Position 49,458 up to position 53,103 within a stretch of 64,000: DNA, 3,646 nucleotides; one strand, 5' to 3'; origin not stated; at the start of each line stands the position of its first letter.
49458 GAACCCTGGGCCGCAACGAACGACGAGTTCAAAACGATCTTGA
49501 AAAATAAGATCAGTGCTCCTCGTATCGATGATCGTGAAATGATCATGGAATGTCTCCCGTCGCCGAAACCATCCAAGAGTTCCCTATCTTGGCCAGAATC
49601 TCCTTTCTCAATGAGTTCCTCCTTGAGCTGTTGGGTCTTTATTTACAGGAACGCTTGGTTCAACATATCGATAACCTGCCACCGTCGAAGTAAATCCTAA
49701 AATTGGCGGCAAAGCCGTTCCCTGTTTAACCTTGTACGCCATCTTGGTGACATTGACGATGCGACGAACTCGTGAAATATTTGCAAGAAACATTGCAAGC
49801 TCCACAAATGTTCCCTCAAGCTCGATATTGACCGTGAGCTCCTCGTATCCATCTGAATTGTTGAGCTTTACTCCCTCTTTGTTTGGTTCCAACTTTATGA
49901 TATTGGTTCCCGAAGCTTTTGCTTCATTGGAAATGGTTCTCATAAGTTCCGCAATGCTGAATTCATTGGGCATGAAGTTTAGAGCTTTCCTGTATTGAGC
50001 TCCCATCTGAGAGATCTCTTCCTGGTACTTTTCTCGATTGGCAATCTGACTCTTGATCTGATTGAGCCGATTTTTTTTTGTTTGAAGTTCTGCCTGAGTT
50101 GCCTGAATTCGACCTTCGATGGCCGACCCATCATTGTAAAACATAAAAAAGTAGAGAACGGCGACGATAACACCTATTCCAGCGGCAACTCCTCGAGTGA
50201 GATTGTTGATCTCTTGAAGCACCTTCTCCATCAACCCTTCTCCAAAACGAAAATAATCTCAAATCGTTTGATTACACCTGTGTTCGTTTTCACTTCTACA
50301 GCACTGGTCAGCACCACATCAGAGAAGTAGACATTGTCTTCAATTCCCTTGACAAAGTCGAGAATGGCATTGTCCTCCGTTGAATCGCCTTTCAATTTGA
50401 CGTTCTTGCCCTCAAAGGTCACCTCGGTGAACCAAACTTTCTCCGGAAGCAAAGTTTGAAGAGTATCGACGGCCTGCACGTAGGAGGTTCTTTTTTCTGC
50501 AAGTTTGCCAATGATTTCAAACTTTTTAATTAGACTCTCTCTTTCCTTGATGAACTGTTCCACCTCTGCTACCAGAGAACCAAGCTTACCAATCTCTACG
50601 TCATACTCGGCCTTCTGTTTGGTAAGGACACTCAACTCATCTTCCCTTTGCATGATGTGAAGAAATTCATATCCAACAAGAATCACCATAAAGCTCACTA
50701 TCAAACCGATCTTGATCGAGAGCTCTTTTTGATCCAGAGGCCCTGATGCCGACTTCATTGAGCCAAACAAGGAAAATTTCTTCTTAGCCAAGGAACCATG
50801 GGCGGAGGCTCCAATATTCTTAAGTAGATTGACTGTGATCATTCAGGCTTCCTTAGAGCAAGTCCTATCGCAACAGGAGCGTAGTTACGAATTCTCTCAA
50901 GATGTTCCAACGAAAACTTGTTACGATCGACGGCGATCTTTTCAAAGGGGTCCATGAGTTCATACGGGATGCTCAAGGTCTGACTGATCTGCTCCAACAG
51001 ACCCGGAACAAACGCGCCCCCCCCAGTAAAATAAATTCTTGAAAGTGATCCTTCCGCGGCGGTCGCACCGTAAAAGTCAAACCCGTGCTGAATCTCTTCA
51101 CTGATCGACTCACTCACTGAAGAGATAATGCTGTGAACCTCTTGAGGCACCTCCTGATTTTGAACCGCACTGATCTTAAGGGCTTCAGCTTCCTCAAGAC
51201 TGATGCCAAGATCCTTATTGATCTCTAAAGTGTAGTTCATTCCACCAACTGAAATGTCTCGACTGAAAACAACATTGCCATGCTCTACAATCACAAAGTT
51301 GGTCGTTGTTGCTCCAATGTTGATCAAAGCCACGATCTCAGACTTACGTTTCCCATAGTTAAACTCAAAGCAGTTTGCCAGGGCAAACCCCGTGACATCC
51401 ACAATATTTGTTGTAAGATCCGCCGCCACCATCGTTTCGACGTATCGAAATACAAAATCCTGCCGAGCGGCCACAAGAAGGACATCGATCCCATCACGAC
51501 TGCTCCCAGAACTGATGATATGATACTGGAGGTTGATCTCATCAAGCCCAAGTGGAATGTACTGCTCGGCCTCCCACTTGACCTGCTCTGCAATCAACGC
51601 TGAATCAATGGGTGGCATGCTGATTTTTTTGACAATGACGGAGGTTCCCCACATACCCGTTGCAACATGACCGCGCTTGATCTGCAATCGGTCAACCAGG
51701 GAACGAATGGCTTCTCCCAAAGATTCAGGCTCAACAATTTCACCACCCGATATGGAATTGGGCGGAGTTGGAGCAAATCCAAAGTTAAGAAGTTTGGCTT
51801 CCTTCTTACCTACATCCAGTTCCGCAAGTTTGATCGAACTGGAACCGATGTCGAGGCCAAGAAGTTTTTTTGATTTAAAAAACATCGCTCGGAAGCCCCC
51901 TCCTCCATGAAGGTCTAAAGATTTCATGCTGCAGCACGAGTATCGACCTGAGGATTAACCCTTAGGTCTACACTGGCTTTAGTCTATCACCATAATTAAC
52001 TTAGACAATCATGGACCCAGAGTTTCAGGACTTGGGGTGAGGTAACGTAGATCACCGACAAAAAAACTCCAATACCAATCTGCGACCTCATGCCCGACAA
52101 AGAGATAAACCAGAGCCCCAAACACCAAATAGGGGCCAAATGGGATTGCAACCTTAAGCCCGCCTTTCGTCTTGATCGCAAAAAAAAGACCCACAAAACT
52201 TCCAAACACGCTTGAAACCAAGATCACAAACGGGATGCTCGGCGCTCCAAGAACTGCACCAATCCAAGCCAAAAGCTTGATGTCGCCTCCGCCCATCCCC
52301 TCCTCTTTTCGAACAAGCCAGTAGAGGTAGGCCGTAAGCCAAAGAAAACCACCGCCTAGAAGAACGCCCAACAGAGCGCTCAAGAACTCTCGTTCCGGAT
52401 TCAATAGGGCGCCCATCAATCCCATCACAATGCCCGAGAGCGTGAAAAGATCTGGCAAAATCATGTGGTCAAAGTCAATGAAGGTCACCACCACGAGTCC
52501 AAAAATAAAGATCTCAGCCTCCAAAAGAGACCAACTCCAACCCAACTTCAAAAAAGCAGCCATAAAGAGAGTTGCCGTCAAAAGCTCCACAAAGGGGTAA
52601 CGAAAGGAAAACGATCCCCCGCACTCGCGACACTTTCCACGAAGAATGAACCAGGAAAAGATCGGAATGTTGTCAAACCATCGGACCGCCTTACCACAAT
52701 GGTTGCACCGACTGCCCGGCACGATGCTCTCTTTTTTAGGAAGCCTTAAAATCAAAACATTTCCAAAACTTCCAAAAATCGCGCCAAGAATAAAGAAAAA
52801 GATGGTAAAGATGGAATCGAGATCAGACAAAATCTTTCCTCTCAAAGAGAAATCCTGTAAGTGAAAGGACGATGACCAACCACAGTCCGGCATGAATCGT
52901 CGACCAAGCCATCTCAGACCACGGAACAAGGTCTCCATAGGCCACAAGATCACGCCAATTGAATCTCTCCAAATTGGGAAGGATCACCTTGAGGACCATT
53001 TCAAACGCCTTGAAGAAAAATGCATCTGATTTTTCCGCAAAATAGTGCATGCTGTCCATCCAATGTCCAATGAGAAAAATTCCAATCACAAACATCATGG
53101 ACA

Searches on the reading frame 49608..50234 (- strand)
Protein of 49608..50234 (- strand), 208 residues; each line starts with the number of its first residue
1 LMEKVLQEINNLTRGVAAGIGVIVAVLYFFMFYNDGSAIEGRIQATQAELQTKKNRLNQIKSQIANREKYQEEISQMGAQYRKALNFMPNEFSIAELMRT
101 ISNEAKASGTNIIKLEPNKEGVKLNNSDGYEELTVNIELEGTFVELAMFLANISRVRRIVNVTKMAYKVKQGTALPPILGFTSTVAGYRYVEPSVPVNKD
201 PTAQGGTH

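Call 49: search_protein_families(library=pfam, proteins=[window:49608-50234:-], max_evalue=0.00001)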
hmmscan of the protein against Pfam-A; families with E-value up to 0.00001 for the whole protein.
window:49608-50234:- (208 aa): 1 family
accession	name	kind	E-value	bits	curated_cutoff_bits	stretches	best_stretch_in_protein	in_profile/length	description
PF04350.18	PilO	-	4.8e-21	75.9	22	1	44-191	2-144/145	Pilus assembly protein, PilO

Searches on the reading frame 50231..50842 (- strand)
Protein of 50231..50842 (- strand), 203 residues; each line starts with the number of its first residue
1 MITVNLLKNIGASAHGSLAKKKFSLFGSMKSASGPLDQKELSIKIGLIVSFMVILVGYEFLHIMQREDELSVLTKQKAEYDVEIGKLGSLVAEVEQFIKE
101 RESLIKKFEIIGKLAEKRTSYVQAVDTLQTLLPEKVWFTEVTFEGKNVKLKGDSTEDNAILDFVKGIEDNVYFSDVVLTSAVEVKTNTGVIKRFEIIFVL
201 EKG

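Call 49: search_protein_families(library=pfam, proteins=[window:50231-50842:-], max_evalue=0.00001)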
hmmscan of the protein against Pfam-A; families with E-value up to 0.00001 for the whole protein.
window:50231-50842:- (203 aa): 1 family
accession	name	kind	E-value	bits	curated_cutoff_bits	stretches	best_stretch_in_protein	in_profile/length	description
PF05137.18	PilN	-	1.7e-12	47.6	22.8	1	126-197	4-75/78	Fimbrial assembly protein (PilN)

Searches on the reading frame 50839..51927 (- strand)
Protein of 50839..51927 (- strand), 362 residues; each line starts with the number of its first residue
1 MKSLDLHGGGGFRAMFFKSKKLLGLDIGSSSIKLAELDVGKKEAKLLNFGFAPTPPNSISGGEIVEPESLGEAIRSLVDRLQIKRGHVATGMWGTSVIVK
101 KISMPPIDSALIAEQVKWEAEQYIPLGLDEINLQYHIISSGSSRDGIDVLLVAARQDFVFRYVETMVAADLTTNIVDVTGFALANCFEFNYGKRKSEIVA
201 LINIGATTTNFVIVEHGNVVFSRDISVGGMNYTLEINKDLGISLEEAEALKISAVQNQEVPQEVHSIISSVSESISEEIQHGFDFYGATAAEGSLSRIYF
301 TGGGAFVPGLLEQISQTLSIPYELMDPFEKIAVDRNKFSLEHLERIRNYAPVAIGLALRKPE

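Call 49: search_protein_families(library=pfam, proteins=[window:50839-51927:-], max_evalue=0.00001)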
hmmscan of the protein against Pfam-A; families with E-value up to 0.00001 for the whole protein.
window:50839-51927:- (362 aa): 3 families
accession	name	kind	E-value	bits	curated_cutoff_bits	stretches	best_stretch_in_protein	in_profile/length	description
PF11104.14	PilM_2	-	1.1e-65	222.3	27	1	24-360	1-339/340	Type IV pilus assembly protein PilM;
PF14450.12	FtsA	-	2.9e-14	53.9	31.8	1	200-327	1-112/127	Cell division protein FtsA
PF06723.19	MreB_Mbl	-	3.6e-06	26.5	27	0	252-342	234-321/327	MreB/Mbl protein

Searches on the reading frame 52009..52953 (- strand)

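Call 33: search_protein_families(library=pfam, proteins=[window:52009-52953:-], max_evalue=0.0001)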
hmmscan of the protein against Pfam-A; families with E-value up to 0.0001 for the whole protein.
window:52009-52953:- (314 aa): 2 families
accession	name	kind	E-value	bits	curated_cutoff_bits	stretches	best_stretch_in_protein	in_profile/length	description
PF06750.18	A24_N_bact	-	3e-32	111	23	1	55-136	1-83/84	Bacterial Peptidase A24 N-terminal domain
PF01478.23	Peptidase_A24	-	1.4e-19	70.9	26.5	1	148-256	2-104/104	Type IV leader peptidase family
